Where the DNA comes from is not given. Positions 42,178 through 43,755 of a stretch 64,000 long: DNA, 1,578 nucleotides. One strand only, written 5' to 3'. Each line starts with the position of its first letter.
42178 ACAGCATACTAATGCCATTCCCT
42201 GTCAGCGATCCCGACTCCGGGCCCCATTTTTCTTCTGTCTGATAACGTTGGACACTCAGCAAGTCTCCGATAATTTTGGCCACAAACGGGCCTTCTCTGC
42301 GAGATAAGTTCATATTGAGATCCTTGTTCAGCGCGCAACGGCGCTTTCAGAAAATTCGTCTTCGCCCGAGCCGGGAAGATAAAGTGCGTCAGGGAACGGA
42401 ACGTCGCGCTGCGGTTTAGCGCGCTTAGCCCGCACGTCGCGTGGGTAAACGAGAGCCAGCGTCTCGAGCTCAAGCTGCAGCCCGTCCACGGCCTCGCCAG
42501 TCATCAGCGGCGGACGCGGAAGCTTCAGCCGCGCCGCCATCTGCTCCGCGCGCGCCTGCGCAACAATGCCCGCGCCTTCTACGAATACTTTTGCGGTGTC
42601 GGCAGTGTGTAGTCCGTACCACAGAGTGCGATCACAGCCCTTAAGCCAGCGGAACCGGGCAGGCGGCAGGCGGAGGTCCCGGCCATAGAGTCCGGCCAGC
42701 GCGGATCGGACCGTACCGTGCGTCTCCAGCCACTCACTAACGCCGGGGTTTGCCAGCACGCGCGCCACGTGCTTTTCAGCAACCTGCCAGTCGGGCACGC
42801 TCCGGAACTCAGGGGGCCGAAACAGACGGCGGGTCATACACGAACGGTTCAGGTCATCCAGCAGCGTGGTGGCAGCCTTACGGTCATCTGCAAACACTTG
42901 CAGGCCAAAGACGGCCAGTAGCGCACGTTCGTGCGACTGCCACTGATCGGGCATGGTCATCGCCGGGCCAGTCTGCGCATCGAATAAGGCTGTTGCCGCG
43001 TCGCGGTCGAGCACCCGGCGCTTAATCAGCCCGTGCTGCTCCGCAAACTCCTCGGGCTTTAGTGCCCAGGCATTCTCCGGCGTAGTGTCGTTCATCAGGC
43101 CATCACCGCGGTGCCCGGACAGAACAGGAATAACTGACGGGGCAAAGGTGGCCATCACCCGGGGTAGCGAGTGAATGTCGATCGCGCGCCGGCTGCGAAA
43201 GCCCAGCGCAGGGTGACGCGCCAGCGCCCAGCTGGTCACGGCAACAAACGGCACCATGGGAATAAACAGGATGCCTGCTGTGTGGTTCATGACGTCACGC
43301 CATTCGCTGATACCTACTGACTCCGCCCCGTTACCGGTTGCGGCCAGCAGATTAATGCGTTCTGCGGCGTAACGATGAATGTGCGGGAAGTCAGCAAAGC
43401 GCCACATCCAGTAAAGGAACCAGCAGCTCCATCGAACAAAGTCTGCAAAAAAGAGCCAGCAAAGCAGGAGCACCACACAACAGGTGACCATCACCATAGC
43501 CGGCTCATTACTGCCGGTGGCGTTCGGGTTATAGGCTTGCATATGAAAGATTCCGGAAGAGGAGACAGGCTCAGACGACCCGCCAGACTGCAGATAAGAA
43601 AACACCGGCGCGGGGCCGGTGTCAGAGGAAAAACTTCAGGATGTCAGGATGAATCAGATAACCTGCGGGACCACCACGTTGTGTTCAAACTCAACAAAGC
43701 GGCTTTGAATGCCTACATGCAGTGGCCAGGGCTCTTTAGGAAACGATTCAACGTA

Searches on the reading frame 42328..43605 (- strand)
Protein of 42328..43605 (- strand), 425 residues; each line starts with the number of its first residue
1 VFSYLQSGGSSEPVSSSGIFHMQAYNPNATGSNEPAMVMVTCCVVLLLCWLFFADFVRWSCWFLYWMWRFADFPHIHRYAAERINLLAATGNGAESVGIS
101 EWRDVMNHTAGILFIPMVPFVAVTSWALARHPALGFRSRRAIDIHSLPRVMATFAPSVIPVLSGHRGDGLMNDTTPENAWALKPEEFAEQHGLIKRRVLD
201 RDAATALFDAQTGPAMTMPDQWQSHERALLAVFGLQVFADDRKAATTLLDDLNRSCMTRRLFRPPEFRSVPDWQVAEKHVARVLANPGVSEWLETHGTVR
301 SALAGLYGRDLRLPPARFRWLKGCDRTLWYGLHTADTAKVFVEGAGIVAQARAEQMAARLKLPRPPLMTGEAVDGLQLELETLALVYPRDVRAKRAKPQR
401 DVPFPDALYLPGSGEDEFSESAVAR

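Call 94: search_protein_families(library=pfam, proteins=[window:42328-43605:-], max_evalue=1e-8)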
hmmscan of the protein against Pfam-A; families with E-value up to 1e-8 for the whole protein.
window:42328-43605:- (425 aa): 1 family
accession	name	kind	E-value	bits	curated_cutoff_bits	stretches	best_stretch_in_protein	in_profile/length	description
PF23127.1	DotM_C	-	2.9e-39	135.5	27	1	203-377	2-171/172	DotM, C-terminal cytoplasmic domain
